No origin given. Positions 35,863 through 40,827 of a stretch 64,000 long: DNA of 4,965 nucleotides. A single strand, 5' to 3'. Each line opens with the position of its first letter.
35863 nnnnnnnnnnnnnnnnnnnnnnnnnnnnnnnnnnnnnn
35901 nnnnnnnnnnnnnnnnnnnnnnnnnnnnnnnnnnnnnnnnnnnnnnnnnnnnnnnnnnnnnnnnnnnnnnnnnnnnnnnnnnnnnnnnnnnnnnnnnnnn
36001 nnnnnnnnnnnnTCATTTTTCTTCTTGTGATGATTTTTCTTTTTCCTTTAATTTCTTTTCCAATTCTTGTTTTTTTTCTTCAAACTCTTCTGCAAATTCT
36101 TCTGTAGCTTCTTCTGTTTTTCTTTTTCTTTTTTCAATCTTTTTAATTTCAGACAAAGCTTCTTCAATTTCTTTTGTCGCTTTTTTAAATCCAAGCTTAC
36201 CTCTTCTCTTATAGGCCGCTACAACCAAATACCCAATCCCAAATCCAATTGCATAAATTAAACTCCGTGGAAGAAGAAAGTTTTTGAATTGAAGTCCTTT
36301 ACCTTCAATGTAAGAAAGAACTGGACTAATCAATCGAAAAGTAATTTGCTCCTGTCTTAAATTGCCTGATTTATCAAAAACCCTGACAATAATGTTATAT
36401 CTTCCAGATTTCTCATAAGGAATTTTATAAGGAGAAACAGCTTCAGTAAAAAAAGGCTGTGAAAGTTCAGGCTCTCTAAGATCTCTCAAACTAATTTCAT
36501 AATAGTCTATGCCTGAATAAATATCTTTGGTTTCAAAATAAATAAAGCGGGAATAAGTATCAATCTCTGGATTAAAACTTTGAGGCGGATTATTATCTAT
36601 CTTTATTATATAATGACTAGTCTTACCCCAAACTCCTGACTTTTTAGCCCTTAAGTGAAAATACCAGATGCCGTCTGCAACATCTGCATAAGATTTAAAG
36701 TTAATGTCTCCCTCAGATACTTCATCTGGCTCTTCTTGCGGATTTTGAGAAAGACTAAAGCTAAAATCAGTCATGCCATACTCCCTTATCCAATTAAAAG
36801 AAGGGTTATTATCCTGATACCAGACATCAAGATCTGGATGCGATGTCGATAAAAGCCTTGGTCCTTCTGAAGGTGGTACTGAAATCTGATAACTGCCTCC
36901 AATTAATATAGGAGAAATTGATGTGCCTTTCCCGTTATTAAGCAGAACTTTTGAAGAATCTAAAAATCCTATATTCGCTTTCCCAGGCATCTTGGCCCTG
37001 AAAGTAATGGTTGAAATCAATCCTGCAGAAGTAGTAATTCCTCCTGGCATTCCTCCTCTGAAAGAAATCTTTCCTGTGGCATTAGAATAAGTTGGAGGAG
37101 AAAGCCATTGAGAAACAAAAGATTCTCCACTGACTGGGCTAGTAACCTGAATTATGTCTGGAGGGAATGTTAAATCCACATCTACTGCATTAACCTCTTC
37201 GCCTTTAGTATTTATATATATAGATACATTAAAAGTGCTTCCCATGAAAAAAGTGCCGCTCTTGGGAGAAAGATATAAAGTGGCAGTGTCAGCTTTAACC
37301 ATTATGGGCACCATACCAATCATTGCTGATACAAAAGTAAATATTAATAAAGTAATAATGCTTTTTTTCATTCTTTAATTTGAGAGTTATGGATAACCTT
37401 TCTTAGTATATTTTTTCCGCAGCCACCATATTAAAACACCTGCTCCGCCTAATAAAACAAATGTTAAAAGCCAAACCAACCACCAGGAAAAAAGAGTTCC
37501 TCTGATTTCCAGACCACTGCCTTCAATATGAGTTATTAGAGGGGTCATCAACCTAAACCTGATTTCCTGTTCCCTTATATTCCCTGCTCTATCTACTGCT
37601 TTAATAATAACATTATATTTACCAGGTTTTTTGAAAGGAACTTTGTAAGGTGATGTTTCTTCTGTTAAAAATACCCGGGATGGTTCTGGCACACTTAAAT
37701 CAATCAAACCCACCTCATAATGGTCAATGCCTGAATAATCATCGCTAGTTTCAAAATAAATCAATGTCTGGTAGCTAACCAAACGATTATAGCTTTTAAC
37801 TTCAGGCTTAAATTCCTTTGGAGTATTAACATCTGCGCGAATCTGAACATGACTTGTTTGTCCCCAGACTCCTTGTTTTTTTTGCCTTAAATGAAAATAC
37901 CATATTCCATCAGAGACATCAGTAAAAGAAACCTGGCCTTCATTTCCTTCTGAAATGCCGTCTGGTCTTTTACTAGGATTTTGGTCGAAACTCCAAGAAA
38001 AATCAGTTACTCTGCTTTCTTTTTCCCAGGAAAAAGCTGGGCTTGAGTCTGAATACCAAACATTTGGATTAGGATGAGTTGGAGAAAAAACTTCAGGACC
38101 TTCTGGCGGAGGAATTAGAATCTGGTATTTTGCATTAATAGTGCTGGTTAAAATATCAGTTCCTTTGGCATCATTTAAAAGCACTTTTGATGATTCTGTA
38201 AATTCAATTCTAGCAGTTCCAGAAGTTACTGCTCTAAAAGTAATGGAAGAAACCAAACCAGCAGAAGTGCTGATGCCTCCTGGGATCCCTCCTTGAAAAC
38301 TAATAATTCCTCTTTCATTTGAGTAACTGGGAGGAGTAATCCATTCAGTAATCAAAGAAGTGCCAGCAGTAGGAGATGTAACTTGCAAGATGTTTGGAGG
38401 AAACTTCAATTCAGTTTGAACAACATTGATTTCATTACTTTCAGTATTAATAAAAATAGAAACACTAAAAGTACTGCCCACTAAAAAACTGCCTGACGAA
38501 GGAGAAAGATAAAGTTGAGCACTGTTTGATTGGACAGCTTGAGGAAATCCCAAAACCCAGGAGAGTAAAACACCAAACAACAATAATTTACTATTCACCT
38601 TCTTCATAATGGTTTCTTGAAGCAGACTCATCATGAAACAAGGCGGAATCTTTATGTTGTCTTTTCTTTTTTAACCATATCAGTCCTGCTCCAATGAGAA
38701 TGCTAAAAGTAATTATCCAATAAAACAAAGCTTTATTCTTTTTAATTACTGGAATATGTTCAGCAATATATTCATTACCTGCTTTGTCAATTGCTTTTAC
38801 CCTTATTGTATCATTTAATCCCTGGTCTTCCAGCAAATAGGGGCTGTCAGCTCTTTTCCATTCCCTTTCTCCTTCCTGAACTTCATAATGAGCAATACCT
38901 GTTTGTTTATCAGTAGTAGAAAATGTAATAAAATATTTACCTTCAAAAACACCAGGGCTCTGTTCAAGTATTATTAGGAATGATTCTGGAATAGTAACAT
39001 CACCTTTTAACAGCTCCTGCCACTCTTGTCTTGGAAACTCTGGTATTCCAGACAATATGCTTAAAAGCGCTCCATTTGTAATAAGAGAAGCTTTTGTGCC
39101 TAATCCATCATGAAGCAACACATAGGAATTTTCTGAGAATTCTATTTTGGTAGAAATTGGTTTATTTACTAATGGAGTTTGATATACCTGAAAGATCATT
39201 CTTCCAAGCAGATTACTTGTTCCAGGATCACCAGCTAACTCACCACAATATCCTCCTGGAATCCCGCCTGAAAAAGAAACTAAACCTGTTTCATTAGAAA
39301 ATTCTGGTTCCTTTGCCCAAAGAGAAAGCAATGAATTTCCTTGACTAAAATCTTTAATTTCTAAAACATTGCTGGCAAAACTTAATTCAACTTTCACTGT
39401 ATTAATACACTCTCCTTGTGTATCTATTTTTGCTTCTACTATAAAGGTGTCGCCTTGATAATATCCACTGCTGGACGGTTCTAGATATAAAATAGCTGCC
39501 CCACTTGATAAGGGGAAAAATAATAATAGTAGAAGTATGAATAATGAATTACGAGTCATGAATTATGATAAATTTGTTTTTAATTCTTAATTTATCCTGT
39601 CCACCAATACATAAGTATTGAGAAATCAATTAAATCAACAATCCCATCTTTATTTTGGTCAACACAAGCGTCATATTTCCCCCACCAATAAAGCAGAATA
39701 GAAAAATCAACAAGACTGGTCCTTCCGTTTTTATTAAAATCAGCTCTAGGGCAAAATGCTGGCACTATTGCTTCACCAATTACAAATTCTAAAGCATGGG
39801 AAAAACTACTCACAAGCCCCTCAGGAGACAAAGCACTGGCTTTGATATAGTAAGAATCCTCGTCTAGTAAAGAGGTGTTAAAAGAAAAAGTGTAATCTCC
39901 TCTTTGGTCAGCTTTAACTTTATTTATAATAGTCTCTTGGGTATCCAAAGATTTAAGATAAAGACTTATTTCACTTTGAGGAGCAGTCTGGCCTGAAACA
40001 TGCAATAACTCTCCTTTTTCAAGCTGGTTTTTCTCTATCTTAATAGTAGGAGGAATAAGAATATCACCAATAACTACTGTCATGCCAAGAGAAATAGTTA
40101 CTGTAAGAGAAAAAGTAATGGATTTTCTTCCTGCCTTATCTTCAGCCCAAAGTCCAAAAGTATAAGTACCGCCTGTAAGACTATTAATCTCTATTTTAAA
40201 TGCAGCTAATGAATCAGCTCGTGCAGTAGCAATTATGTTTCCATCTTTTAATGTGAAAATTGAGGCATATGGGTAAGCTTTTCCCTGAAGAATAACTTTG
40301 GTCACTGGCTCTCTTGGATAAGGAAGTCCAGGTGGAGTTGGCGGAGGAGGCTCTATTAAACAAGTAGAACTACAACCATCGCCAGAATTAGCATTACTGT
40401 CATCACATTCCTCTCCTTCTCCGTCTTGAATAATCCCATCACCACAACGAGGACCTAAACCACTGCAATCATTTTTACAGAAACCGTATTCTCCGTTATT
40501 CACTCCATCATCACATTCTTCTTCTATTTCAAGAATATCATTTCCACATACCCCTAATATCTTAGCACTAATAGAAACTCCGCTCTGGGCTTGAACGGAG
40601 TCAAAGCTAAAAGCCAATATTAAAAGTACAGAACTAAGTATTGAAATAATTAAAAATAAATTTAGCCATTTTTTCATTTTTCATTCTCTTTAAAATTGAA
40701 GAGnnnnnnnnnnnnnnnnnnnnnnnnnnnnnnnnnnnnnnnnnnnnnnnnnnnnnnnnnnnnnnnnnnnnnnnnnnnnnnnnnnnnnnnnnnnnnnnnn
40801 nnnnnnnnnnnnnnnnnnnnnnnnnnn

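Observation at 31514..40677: Six tandem membrane-anchored cohesin-like paralogs followed by a dockerin protein: a non-cellulosomal cohesin-dockerin surface system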

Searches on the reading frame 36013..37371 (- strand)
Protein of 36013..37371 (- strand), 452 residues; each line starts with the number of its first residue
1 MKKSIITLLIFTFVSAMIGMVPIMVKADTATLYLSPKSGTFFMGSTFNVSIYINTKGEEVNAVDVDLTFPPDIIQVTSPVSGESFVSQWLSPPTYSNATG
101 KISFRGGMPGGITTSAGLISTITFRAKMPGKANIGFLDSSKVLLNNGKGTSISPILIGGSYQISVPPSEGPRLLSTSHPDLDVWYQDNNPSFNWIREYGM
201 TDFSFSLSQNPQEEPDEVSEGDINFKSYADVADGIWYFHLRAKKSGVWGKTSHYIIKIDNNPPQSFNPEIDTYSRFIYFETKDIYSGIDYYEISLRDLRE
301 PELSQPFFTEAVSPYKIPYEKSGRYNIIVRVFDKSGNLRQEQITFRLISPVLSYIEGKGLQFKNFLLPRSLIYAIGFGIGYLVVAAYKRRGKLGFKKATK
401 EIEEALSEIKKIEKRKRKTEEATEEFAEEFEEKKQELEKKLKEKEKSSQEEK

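Call 3: search_protein_families(library=pfam, proteins=[window:36013-37371:-], max_evalue=0.1)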
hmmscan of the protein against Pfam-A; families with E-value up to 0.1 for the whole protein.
window:36013-37371:- (452 aa): 2 families
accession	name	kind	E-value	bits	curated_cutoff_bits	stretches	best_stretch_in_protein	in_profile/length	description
PF00963.24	Cohesin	-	0.00035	21.2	24.1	1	44-132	13-107/139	Cohesin domain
PF19077.6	Big_13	-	0.032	15.2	27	0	322-345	74-98/102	Bacterial Ig-like domain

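Call 4: search_protein_families(library=ncbifam, proteins=[window:36013-37371:-], max_evalue=0.1)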
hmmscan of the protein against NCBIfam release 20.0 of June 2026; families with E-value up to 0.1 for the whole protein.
window:36013-37371:- (452 aa): 4 families
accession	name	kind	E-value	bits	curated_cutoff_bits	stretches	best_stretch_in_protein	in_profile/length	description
NF047446.1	barrel_OmpL47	domain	0.0088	16.5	40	1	279-342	9-62/68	OmpL47-type beta-barrel domain-containing protein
TIGR04527.1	mycoplas_twoTM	subfamily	0.019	14.7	125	1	396-447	50-101/248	MG_279/MG_280 family protein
NF003194.0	PRK04164.1-5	equivalog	0.043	13.3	160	1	351-407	44-101/178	hypothetical protein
NF005340.0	PRK06860.1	subfamily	0.083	12.1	398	0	365-394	32-61/309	lipid A biosynthesis lauroyl acyltransferase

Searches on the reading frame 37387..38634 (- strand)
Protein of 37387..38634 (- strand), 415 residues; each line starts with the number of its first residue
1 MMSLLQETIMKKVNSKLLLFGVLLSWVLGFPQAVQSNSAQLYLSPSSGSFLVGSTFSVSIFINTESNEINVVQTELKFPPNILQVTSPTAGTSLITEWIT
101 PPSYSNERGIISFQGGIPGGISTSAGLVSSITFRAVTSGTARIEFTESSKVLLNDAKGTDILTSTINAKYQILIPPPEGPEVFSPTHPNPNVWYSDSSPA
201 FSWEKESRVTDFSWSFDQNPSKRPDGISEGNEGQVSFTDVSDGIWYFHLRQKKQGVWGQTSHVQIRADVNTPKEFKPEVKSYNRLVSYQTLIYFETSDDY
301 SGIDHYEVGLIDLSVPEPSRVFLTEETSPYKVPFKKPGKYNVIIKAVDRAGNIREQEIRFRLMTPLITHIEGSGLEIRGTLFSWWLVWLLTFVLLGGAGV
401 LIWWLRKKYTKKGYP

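Call 3: search_protein_families(library=pfam, proteins=[window:37387-38634:-], max_evalue=0.1)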
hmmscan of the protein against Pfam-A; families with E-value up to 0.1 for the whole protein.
window:37387-38634:- (415 aa): 3 families
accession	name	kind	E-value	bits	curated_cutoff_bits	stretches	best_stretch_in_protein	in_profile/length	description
PF00963.24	Cohesin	-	1.1e-05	26.1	24.1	1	52-168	12-133/139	Cohesin domain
PF19077.6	Big_13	-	0.011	16.6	27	0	338-360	75-98/102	Bacterial Ig-like domain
PF18981.6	InlK_D3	-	0.025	15.1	25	1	331-353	43-65/75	Internalin K domain (D3/D4)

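Call 4: search_protein_families(library=ncbifam, proteins=[window:37387-38634:-], max_evalue=0.1)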
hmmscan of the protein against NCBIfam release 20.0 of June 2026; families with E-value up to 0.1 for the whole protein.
window:37387-38634:- (415 aa): 1 family
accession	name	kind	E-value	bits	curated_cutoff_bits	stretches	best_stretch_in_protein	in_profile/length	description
NF047446.1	barrel_OmpL47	domain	0.00015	22.1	40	1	289-356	5-61/68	OmpL47-type beta-barrel domain-containing protein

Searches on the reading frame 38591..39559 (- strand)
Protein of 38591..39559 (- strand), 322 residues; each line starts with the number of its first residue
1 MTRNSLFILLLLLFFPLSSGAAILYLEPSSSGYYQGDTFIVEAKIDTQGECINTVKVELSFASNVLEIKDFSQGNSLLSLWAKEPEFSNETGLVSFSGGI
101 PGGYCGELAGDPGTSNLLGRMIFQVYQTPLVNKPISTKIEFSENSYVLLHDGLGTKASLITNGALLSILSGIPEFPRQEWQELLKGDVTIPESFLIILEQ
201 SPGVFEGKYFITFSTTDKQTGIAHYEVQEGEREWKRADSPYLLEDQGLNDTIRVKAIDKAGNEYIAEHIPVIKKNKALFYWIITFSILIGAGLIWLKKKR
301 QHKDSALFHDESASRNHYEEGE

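Call 3: search_protein_families(library=pfam, proteins=[window:38591-39559:-], max_evalue=0.1)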
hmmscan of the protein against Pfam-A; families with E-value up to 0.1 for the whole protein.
window:38591-39559:- (322 aa): 1 family
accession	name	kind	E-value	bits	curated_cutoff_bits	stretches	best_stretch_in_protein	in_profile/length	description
PF00963.24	Cohesin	-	0.097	13.3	24.1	0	29-96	7-75/139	Cohesin domain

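Call 4: search_protein_families(library=ncbifam, proteins=[window:38591-39559:-], max_evalue=0.1)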
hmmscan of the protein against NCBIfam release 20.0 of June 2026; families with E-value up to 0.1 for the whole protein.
window:38591-39559:- (322 aa): 2 families
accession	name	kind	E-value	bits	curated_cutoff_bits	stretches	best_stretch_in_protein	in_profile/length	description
NF047446.1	barrel_OmpL47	domain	2.5e-07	31.1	40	1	211-263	7-58/68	OmpL47-type beta-barrel domain-containing protein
NF047441.1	Lepto_OmpL47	equivalog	0.0033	17.1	250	1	210-275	76-140/336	multi-beta-barrel domain surface protein OmpL47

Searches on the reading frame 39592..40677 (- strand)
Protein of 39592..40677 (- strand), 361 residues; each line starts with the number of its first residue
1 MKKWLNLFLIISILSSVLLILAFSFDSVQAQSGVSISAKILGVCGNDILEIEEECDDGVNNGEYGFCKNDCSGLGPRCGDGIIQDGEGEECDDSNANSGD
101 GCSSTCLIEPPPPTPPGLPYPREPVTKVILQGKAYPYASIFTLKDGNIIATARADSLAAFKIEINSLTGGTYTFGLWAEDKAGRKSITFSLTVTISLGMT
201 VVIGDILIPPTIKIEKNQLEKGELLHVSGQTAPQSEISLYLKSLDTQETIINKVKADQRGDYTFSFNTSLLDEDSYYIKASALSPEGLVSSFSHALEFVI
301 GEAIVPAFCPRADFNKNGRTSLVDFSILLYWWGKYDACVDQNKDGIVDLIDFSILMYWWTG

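Call 3: search_protein_families(library=pfam, proteins=[window:39592-40677:-], max_evalue=0.1)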
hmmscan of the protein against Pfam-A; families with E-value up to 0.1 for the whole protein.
window:39592-40677:- (361 aa): 9 families
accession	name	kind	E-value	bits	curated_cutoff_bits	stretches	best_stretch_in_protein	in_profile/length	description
PF17936.7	Big_6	-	1.3e-08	35.4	27.6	1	129-193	16-81/83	Bacterial Ig domain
PF13948.11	DUF4215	-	5.5e-07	30.2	27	1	69-106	15-46/47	Domain of unknown function (DUF4215)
PF19077.6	Big_13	-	1.7e-05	25.7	27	1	143-195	47-100/102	Bacterial Ig-like domain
PF16389.11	DUF4998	-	0.00091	19.3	29.1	1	152-194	66-108/199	Domain of unknown function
PF00404.24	Dockerin_1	-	0.0027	18.3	22.9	0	340-355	37-52/57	Dockerin type I domain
PF10342.15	Kre9_KNH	-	0.021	16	24.6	0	235-284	26-79/94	Kre9/KNH-like N-terminal Ig-like domain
PF18981.6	InlK_D3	-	0.026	15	25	0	160-195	40-75/75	Internalin K domain (D3/D4)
PF09479.16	Flg_new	-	0.057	14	27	0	163-199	24-60/65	Listeria-Bacteroides repeat domain (List_Bact_rpt)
PF07495.19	Y_Y_Y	-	0.077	13.3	26.6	0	161-195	29-64/65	Y_Y_Y domain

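Call 4: search_protein_families(library=ncbifam, proteins=[window:39592-40677:-], max_evalue=0.1)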
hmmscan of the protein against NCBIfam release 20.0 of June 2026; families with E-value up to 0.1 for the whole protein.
window:39592-40677:- (361 aa): 4 families
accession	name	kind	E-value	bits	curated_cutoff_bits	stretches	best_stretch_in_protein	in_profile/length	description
TIGR02232.1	myxo_disulf_rpt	repeat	3.4e-13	49.1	20.8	1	76-110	2-34/38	cysteine-rich acidic repeat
NF040520.1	Ig_like_BLP2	equivalog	1.3e-06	26.9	750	1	226-282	183-235/730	Ig-like repeat protein Blp2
NF033510.3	Ca_tandemer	repeat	0.011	16.1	50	0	125-184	30-94/96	Ca2+-stabilized repeat-containing adhesin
NF058592.1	GxPGS_dom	subfamily_domain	0.087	12.9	45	0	251-279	36-64/65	PGS family Ig-like domain-containing protein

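Call 71: search_protein_families(library=pfam, alignment_id=A9, max_evalue=0.001)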
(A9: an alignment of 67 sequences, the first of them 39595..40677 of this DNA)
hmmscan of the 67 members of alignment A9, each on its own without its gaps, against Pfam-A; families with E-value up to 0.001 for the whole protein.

A. member 1, window:39595-40677:- (361 aa): 4 families
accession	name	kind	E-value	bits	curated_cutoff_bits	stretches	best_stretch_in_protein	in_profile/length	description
PF17936.7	Big_6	-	1.3e-08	35.4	27.6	1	129-193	16-81/83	Bacterial Ig domain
PF13948.11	DUF4215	-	5.5e-07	30.2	27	1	69-106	15-46/47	Domain of unknown function (DUF4215)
PF19077.6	Big_13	-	1.7e-05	25.7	27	0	143-195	47-100/102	Bacterial Ig-like domain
PF16389.11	DUF4998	-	0.00091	19.3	29.1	0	152-194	66-108/199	Domain of unknown function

B. families by the number of members that match (of 67 scanned): 13 families
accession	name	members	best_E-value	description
PF00404.24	Dockerin_1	58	9.8e-10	Dockerin type I domain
PF17936.7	Big_6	49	7e-11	Bacterial Ig domain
PF19077.6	Big_13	25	2.7e-08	Bacterial Ig-like domain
PF13948.11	DUF4215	7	1.6e-12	Domain of unknown function (DUF4215)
PF00041.27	fn3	6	1.8e-08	Fibronectin type III domain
PF07495.19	Y_Y_Y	3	1.6e-07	Y_Y_Y domain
PF13620.12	CarboxypepD_reg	2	0.00021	Carboxypeptidase regulatory-like domain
PF16389.11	DUF4998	2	0.00082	Domain of unknown function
PF01835.25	MG2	1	7.2e-34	MG2 domain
PF18998.6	Flg_new_2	1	6.9e-10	Divergent InlB B-repeat domain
PF13833.12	EF-hand_8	1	2.9e-05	EF-hand domain pair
PF02369.22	Big_1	1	6e-05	Bacterial Ig-like domain (group 1)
PF00036.39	EF-hand_1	1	0.00019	EF hand domain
